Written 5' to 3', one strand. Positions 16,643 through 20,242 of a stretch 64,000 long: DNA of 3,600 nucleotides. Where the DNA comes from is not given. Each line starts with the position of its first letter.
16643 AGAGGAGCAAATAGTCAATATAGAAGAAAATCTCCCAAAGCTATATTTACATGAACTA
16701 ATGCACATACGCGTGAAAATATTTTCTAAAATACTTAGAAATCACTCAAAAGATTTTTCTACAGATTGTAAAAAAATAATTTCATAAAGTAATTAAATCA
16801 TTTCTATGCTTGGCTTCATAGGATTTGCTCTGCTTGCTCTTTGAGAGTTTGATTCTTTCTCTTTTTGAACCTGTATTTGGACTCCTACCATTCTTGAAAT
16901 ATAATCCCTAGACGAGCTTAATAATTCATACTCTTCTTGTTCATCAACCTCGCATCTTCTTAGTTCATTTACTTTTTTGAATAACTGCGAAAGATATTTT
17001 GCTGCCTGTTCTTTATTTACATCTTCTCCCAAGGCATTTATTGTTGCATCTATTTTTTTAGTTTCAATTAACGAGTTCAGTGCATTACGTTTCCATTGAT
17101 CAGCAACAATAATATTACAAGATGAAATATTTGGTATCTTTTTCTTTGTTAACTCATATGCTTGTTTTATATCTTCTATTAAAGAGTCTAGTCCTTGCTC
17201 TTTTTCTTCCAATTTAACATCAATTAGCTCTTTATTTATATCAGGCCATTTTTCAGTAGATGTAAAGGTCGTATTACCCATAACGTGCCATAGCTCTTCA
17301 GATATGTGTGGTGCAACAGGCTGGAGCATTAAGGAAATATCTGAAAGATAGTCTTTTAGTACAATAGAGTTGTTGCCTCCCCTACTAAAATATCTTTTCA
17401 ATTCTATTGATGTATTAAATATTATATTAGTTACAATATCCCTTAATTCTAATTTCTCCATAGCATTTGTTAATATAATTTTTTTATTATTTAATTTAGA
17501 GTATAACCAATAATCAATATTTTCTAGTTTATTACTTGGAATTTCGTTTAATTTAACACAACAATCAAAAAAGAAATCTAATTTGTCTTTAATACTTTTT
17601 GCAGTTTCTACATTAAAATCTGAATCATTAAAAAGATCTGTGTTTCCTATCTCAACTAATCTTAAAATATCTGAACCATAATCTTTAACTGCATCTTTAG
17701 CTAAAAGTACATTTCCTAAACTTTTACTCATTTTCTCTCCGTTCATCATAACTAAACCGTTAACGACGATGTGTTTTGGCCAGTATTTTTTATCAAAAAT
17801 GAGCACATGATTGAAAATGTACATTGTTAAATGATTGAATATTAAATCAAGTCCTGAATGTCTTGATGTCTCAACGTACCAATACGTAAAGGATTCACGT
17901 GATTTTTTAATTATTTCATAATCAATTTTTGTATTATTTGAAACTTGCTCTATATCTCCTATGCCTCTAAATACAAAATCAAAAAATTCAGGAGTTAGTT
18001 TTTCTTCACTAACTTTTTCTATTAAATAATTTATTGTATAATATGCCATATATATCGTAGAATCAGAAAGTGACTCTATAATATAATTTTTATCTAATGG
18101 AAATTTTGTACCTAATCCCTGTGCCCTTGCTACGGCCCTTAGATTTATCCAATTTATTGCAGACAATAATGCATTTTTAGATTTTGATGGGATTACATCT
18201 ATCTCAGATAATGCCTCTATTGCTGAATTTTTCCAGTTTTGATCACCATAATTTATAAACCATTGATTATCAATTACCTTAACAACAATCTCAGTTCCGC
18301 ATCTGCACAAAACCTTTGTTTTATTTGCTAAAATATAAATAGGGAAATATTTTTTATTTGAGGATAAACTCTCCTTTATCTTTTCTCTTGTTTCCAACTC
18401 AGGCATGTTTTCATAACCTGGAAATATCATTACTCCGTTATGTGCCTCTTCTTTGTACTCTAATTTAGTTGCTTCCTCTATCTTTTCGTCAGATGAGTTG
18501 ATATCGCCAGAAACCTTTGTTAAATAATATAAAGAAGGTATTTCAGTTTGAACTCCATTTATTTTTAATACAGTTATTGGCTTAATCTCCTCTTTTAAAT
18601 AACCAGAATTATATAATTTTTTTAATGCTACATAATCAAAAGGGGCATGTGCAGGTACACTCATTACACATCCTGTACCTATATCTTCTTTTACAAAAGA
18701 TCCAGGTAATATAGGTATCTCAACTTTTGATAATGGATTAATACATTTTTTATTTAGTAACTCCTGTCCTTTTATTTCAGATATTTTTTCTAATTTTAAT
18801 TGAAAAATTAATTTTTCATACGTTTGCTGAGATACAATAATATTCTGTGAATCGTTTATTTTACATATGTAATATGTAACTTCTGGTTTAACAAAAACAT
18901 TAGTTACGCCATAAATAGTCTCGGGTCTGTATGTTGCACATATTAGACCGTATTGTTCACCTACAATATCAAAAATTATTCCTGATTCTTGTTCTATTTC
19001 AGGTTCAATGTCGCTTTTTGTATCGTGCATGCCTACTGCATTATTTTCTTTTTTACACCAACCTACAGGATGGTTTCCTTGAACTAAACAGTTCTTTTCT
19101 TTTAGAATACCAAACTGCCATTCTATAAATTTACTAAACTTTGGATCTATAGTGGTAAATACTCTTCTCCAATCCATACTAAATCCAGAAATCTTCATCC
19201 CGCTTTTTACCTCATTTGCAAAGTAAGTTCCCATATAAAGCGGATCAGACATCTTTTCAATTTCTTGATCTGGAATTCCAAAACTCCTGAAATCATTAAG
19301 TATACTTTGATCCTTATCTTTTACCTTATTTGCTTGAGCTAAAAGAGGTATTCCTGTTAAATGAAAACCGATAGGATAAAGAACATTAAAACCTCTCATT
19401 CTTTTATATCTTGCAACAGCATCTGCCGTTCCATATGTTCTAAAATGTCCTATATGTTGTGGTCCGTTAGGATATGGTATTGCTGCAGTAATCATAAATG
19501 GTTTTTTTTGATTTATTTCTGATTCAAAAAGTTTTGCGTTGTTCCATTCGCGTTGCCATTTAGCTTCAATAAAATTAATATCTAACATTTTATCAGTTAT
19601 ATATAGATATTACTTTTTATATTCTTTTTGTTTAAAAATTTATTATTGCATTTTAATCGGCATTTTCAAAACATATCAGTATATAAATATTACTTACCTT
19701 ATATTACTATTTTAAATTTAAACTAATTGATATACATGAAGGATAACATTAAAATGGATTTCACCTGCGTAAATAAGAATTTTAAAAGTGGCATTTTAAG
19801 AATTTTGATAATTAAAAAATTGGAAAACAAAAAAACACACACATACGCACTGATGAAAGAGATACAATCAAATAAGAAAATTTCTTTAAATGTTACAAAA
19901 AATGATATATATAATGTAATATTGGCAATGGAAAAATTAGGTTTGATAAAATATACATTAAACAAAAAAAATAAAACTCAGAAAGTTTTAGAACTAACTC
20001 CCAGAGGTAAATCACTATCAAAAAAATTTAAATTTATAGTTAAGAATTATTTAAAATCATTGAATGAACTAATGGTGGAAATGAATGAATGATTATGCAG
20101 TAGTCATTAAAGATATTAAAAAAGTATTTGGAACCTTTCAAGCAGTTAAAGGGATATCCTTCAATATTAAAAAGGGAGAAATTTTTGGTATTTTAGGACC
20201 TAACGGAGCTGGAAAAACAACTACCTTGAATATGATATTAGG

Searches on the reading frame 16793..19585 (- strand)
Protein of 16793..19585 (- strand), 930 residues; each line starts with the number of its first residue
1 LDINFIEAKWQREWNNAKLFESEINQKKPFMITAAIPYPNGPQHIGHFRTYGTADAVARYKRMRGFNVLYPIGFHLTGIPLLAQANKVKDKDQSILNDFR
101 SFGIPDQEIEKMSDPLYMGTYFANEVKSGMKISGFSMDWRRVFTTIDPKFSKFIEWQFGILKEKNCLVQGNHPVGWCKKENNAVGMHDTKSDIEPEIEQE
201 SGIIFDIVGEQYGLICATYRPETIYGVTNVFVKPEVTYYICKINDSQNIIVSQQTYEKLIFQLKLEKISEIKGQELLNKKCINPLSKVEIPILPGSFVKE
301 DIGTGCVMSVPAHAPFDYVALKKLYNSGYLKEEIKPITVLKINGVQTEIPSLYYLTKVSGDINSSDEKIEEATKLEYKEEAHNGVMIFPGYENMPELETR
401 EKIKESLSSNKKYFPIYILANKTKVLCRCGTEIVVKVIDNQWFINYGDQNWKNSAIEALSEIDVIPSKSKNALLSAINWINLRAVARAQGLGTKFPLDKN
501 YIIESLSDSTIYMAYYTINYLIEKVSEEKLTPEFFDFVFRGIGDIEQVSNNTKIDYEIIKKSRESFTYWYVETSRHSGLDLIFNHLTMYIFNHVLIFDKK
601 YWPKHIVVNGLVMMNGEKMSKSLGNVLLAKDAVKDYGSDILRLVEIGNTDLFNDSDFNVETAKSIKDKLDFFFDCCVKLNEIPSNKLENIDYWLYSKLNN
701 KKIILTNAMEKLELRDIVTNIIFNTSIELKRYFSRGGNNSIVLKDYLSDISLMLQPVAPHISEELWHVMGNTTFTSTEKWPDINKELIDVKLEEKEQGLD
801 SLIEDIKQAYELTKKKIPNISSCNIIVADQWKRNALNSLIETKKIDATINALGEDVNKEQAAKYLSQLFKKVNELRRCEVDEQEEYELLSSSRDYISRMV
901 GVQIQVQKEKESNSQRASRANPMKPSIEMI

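Call 65: list_cluster_members(proteins=[window:16793-19585:-, window:25379-25999:+, window:26719-27228:+, window:23966-24742:-, window:26437-26604:+])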
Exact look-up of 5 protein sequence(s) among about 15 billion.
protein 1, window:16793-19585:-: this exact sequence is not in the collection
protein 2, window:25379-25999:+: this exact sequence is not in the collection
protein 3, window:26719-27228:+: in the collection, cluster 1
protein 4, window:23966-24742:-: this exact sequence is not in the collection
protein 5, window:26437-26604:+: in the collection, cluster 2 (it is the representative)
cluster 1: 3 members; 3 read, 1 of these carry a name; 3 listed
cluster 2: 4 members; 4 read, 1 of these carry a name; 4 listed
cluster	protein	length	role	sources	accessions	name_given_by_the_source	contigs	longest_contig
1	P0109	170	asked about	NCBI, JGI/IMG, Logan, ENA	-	hypothetical protein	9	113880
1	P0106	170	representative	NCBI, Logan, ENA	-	-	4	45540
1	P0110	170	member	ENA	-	-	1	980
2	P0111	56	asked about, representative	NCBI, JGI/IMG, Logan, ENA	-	hypothetical protein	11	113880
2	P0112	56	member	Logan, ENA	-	-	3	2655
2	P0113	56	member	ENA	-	-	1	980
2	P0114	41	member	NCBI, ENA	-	-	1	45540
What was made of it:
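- Tried and rejected: Organism naming by exact-sequence cluster look-up (call 65).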

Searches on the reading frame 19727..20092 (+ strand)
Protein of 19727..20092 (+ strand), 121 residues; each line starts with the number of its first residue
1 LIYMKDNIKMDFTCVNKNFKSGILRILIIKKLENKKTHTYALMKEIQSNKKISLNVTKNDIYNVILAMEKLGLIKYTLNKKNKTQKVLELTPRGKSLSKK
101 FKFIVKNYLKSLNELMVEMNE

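Call 62: search_protein_families(library=pfam, proteins=[window:19727-20092:+], max_evalue=0.001)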
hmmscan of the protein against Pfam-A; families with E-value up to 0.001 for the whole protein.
window:19727-20092:+ (121 aa): 2 families
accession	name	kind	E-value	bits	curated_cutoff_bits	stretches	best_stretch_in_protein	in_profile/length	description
PF03551.20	PadR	-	3.4e-07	30.6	27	1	29-96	2-71/75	Transcriptional regulator PadR-like family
PF13601.12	HTH_34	-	0.00061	20.3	27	0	51-108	21-79/80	Winged helix DNA-binding domain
